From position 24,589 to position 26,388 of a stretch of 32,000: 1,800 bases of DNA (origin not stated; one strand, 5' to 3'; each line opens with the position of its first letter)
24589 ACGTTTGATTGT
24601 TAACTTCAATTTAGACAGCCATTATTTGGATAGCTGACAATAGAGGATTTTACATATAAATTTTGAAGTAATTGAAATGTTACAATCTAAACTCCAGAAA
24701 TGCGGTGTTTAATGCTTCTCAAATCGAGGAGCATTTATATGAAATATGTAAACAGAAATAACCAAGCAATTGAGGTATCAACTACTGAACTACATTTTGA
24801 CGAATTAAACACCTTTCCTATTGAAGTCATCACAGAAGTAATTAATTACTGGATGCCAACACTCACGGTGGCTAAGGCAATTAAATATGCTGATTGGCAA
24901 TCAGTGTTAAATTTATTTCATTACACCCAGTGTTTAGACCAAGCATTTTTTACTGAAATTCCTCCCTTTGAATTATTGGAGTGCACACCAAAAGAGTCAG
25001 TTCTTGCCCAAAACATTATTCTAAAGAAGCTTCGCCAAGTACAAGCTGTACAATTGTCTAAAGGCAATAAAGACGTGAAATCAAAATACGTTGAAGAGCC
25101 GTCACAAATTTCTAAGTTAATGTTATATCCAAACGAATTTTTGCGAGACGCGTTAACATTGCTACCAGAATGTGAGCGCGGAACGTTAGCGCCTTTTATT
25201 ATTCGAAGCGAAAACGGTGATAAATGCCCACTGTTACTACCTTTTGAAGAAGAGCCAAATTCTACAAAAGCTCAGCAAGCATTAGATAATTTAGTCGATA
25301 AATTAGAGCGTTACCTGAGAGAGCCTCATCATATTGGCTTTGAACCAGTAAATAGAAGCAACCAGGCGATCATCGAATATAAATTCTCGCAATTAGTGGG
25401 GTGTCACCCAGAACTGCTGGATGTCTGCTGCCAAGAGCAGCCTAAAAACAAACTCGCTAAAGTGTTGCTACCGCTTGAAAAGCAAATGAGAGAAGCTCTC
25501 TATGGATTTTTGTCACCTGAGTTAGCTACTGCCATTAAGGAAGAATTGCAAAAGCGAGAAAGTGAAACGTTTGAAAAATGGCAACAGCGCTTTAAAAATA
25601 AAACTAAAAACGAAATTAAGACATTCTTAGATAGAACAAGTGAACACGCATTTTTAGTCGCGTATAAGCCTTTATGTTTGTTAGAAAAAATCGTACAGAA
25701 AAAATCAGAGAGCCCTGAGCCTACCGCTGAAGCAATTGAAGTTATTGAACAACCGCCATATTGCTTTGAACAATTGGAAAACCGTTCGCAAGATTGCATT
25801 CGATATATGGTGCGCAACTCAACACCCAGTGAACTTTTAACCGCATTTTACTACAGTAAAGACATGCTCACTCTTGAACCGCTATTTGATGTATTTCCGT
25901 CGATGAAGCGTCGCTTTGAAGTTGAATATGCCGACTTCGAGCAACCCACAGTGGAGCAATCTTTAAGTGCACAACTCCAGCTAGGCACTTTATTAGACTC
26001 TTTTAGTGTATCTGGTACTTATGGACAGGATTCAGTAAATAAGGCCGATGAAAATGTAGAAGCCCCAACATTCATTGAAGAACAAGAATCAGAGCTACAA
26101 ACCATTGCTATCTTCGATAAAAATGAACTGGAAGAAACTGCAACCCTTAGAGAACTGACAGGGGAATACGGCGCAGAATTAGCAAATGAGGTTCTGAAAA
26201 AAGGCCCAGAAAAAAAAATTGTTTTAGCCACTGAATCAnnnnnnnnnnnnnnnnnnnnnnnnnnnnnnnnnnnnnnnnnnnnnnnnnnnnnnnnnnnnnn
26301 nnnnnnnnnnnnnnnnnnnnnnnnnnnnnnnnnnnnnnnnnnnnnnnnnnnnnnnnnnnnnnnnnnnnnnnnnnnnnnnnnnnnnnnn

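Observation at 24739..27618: Protease-less Lon-type AAA+ ATPase with a large unknown N-terminal region, coupled to a DEDDh exonuclease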

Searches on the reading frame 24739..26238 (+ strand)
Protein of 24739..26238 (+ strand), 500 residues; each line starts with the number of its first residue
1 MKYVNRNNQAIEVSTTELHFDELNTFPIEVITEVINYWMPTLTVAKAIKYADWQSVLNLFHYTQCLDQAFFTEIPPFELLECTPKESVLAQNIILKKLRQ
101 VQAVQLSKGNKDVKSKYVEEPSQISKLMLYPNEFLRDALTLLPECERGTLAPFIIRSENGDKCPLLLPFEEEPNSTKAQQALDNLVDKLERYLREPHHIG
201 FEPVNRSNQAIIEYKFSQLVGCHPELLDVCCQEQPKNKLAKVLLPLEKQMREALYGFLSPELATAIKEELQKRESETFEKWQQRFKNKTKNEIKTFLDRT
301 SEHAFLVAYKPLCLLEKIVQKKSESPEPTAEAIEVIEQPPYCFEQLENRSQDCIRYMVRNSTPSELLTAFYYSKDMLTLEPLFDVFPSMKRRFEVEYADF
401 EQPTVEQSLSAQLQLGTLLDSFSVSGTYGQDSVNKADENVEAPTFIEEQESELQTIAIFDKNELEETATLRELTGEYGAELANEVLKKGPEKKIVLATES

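Call 35: search_protein_representatives(alignment_id=A2)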
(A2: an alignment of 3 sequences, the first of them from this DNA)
Query: 3 sequences, 488 profile positions. Proteins with E-value up to 0.001 (for the whole library): 4; up to 1e-10: 4; up to 1e-30: 3. The best 4 are listed.
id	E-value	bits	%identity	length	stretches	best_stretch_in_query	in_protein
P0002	1.4e-284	960.8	-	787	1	1-488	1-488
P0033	6.4e-99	348.4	-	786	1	4-488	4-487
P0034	6.7e-67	242.9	-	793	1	1-487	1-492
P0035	3.0e-12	62.6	-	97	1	43-115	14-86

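Call 37: find_encoding_contigs(protein=P0033, flank=10000, max_places=4)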
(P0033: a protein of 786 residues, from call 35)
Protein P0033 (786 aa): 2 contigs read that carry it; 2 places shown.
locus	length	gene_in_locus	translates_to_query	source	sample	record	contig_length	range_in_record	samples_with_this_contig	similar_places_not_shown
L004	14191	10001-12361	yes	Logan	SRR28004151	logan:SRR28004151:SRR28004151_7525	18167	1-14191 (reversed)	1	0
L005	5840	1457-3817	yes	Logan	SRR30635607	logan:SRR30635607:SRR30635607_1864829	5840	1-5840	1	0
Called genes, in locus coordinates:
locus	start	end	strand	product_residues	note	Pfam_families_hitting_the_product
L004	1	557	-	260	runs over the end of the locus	-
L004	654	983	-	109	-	PF01451:LMWPc (weak)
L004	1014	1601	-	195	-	PF00929:RNase_T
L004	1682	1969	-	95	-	PF00472:RF-1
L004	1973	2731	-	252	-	PF00149:Metallophos, PF12850:Metallophos_2 (faint)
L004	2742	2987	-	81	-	-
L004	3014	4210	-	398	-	-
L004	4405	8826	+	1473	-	PF00069:Pkinase, PF07714:PK_Tyr_Ser-Thr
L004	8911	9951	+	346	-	-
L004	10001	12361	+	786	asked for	PF00004:AAA, PF07728:AAA_5 (weak)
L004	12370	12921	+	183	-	-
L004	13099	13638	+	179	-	PF14081:DUF4262 (weak)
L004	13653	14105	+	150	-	-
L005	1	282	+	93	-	?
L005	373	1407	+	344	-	-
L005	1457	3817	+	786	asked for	PF00004:AAA, PF07728:AAA_5 (weak)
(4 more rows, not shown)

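Call 38: find_encoding_contigs(protein=P0034, flank=10000, max_places=4)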
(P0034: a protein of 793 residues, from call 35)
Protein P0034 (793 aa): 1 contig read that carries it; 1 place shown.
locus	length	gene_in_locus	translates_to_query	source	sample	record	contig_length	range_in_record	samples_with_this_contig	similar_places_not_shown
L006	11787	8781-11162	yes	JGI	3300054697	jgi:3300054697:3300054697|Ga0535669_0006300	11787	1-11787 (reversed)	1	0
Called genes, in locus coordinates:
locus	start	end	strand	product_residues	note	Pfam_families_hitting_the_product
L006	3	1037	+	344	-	?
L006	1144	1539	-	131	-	-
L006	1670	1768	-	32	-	-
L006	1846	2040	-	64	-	-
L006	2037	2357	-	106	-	PF13671:AAA_33 (weak)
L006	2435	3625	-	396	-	-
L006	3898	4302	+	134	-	PF00149:Metallophos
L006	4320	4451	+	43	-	-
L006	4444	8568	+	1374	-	PF00069:Pkinase, PF07714:PK_Tyr_Ser-Thr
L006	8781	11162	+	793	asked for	PF00004:AAA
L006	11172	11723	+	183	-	-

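Call 40: search_protein_families(library=pfam, proteins=[L004:8911-9948:+, L004:13653-14102:+], max_evalue=0.01)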
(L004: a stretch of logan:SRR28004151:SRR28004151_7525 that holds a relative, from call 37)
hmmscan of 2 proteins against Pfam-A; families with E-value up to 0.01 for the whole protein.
L004:8911-9948:+ (346 aa): 0 families

L004:13653-14102:+ (150 aa): 0 families

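Call 48: search_protein_families(library=padloc, proteins=[L004:8911-9948:+, L004:13653-14102:+], max_evalue=0.01)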
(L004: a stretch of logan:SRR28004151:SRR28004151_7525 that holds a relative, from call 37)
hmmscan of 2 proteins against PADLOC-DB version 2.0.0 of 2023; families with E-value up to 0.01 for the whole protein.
L004:8911-9948:+ (346 aa): 0 families

L004:13653-14102:+ (150 aa): 0 families

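Call 55: find_homologous_proteins(query=A6, max_evalue=0.01)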
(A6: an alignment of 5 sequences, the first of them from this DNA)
Query A6 (5 sequences) (475 aa, profile of the alignment): 6 proteins with E <= 0.01 among 8000 candidates.
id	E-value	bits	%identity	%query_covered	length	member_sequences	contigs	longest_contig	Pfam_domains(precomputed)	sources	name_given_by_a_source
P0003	5.1e-233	792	44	100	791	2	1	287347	PF00004.36,PF01706.22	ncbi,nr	ncbi:AAA family ATPase [Litorilituus lipolyticus]|nr:AAA family ATPase [Litorilituus lipolyticus]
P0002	3.6e-232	790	42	100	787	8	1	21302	PF00004.36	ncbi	-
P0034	1.6e-213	728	30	100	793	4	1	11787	PF00004.36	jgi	jgi:hypothetical protein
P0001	1.2e-211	722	97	100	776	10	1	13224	PF00004.36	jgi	-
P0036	1.4e-200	685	29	100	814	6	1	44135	PF00004.36,PF07728.21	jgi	jgi:hypothetical protein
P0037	1.9e-187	642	29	100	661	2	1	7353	PF07728.21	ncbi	ncbi:MAG: hypothetical protein ACJA0H_000694, partial [Francisellaceae bacterium]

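Call 56: find_encoding_contigs(protein=P0036, flank=10000, max_places=3)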
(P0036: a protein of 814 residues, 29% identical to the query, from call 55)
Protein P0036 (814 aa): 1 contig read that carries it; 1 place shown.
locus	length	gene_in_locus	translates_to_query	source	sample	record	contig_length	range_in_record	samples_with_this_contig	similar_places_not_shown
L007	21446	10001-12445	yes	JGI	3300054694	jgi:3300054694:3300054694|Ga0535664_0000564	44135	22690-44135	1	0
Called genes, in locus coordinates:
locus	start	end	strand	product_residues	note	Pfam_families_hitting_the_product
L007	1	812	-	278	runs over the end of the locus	-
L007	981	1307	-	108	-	-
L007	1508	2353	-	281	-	-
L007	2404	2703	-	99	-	-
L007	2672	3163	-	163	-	PF00149:Metallophos (weak)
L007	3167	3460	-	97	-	-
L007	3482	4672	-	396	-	-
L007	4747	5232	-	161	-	PF14081:DUF4262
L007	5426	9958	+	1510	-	PF00069:Pkinase, PF07714:PK_Tyr_Ser-Thr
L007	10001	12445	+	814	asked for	PF00004:AAA, PF07728:AAA_5 (weak)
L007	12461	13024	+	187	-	-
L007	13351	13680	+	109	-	-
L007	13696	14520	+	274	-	-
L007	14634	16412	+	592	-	-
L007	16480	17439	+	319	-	-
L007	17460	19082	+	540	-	PF00082:Peptidase_S8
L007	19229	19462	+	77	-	-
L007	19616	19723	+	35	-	-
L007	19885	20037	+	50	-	-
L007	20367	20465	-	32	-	-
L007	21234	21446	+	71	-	?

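Call 57: find_encoding_contigs(protein=P0037, flank=10000, max_places=3)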
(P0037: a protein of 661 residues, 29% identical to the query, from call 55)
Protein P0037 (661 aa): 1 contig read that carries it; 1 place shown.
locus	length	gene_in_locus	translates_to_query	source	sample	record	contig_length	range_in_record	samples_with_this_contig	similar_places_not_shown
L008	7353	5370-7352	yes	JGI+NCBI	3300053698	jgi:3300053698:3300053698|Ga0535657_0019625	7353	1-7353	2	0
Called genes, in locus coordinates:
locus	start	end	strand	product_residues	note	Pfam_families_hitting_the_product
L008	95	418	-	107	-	-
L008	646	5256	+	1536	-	PF00069:Pkinase, PF07714:PK_Tyr_Ser-Thr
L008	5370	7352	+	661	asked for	PF07728:AAA_5 (faint)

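Call 59: search_solved_structures(query=A6, max_evalue=10)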
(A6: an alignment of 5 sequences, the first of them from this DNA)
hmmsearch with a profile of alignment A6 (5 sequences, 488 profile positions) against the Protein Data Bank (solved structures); distinct sequences matched with E-value up to 10: 5.
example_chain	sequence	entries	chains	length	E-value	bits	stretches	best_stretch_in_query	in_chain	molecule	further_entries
3ajc_A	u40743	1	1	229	0.0017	20.4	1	233-437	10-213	Flagellar motor switch protein fliG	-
1lkv_X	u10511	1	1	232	0.0028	19.7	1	233-437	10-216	FLAGELLAR MOTOR SWITCH PROTEIN FLIG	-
4fhr_B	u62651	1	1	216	0.0062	18.6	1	242-436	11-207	Flagellar motor switch protein FliG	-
1qc7_A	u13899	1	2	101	0.055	15.5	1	228-283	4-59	PROTEIN (FLIG)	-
8z4d_1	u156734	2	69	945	0.84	11.6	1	137-283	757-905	Flagellar M-ring protein,Flagellar motor switch protein FliG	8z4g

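Call 67: search_protein_families(library=padloc, proteins=[L007:14634-16409:+, L007:16480-17436:+, L007:17460-19079:+, L007:13351-13677:+, L007:1508-2350:-, L007:981-1304:-, L007:2404-2700:-, L007:3167-3457:-, L006:3-1034:+, L006:1144-1536:-], max_evalue=0.001)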
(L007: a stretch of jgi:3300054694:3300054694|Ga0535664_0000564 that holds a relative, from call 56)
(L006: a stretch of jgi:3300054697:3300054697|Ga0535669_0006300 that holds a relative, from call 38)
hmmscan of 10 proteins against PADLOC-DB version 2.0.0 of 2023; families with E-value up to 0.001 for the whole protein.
L007:14634-16409:+ (592 aa): 0 families

L007:16480-17436:+ (319 aa): 0 families

L007:17460-19079:+ (540 aa): 1 family
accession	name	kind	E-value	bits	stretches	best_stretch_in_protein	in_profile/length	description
PDLC03014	subtilase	-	7.7e-10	36.8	1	135-389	170-379/391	-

L007:13351-13677:+ (109 aa): 0 families

L007:1508-2350:- (280 aa): 0 families

L007:981-1304:- (107 aa): 0 families

L007:2404-2700:- (98 aa): 0 families

L007:3167-3457:- (96 aa): 0 families

L006:3-1034:+ (344 aa): 0 families

L006:1144-1536:- (130 aa): 0 families

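Call 77: predict_structure(alignment_id=A8)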
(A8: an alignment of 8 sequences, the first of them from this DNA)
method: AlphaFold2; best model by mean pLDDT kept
length: 500 residues; sequences in the alignment: 8
mean_pLDDT: 70.0   pTM: 0.44
mean pLDDT of the five models: 70.0, 66.8, 65.0, 62.2, 61.8
residues with pLDDT >= 90: 2; 70-90: 328; 50-70: 100; < 50: 70
segments of 3 or more residues with pLDDT < 50: 4-6, 199-205, 326-340, 425-456, 492-500
pLDDT, mean of each block of 10 residues (from residue 1): 49 52 56 63 79 75 69 73 81 79 68 73 79 73 80 76 60 75 83 60 55 81 81 84 86 88 89 83 76 65 76 80 52 35 77 85 87 83 84 77 81 86 47 29 29 46 75 71 70 39
secondary structure, 60 per line:
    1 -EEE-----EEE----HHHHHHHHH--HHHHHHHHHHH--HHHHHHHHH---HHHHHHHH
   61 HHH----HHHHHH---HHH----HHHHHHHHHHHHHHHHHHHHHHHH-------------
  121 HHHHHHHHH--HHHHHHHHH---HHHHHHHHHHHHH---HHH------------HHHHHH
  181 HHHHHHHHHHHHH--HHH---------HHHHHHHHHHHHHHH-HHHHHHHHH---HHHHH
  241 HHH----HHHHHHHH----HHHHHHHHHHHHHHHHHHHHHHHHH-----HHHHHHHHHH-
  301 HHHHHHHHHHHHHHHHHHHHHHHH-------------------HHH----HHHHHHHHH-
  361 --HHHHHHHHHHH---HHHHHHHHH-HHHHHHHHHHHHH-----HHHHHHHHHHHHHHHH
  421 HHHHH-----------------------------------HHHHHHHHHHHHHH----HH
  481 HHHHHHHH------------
elements in order: E2-4 E10-12 H17-25 H28-38 H41-49 H53-63 H68-73 H84-107 H121-129 H132-140 H144-156 H175-193 H208-222 H224-232 H236-243 H248-255 H260-284 H290-299 H301-324 H351-359 H363-373 H377-385 H387-399 H405-425 H461-474 H479-488

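Call 82: fold_search(model_id=the predicted structure, library=pdb)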
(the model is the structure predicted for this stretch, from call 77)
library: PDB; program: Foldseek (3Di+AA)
matches with E <= 10: 84; with E <= 0.001: 0
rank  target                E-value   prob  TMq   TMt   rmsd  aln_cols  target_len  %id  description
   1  3usy_A                6.2e-02  0.99  0.15  0.30  21.0       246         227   15  Crystal structure of Flig (residue 116-343) from H. Pylori (released 2011-12-14)
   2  3usy_B                6.5e-02  0.99  0.15  0.32  20.6       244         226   14  Crystal structure of Flig (residue 116-343) from H. Pylori (released 2011-12-14)
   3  3usw                  8.3e-02  0.99  0.15  0.34  20.6       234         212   14  Crystal structure of FliG (residues 86-343) from H. pylori (released 2011-12-14)
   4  1lkv                  1.2e-01  0.98  0.15  0.34  21.4       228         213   17  Crystal Structure of the Middle and C-terminal Domains of the Flagellar Rotor Protein FliG (released 2002-07-10)
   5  3hjl                  1.6e-01  0.82  0.16  0.24  28.7       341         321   12  The structure of full-length FliG from Aquifex aeolicus (released 2010-08-04)
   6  8wo5_B5               1.6e-01  0.75  0.15  0.24  21.7       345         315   11  Cryo-EM structure of the intact flagellar motor-hook complex in the CCW state (released 2024-09-04)
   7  4fhr_B                2.2e-01  0.98  0.16  0.36  19.1       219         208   19  Crystal structure of the complex between the flagellar motor proteins FliG and FliM. (released 2012-08-22)
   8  8vib_G                2.8e-01  0.57  0.15  0.23  22.4       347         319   11  CW Flagellar Switch Complex - FliF, FliG, FliM, and FliN forming single subunit of the C-ring from Salmonella (released 2024-02-28)
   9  9n49_G                3.0e-01  0.54  0.15  0.23  20.0       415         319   12  C-ring - single subunit of the 34-mer CCW flagellar switch complex - FliF, FliG, FliM, and FliN from Salmonella (released 2025-03-12)
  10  8umd_B                3.1e-01  0.51  0.14  0.21  21.7       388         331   10  Cryo-EM structure of a single subunit of a Counterclockwise-locked form of the Salmonella enterica Typhimurium flagell (released 2024-01-24)
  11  3ajc                  3.8e-01  0.63  0.17  0.33  13.3       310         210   11  Structure of the MC domain of FliG (PEV), a CW-biased mutant (released 2011-05-11)
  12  8umx_B                4.9e-01  0.47  0.16  0.23  23.6       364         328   10  Cryo-EM structure of a single subunit of a Clockwise-locked form of the Salmonella enterica Typhimurium flagellar C-ri (released 2024-01-24)
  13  9b8q_T                1.2e+00  0.06  0.10  0.11  18.5       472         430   11  Synaptic Vesicle V-ATPase with synaptophysin and SidK, State 3, peripheral stalks (released 2024-06-26)
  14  8wiw_3                1.7e+00  0.25  0.16  0.24  22.0       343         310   11  Cryo-EM structure of the flagellar C ring in the CW state (released 2024-09-04)
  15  1qc7_A                1.8e+00  0.99  0.16  0.68   9.7       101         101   13  T. MARITIMA FLIG C-TERMINAL DOMAIN (released 1999-08-13)
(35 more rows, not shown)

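Call 88: search_solved_structures(query=A8, max_evalue=1, show_alignments=1)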
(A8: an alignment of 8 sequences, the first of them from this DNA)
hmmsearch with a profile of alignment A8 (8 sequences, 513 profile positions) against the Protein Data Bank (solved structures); distinct sequences matched with E-value up to 1: 5.
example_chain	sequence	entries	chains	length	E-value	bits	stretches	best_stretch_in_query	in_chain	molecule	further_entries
3ajc_A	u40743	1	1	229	0.00077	21.5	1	233-438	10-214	Flagellar motor switch protein fliG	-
1lkv_X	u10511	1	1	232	0.0018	20.3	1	233-438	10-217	FLAGELLAR MOTOR SWITCH PROTEIN FLIG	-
4fhr_B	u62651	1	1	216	0.0051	18.8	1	243-437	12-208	Flagellar motor switch protein FliG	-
1qc7_A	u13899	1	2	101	0.031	16.2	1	228-283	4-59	PROTEIN (FLIG)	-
8z4d_1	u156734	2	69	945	0.078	14.9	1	117-283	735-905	Flagellar M-ring protein,Flagellar motor switch protein FliG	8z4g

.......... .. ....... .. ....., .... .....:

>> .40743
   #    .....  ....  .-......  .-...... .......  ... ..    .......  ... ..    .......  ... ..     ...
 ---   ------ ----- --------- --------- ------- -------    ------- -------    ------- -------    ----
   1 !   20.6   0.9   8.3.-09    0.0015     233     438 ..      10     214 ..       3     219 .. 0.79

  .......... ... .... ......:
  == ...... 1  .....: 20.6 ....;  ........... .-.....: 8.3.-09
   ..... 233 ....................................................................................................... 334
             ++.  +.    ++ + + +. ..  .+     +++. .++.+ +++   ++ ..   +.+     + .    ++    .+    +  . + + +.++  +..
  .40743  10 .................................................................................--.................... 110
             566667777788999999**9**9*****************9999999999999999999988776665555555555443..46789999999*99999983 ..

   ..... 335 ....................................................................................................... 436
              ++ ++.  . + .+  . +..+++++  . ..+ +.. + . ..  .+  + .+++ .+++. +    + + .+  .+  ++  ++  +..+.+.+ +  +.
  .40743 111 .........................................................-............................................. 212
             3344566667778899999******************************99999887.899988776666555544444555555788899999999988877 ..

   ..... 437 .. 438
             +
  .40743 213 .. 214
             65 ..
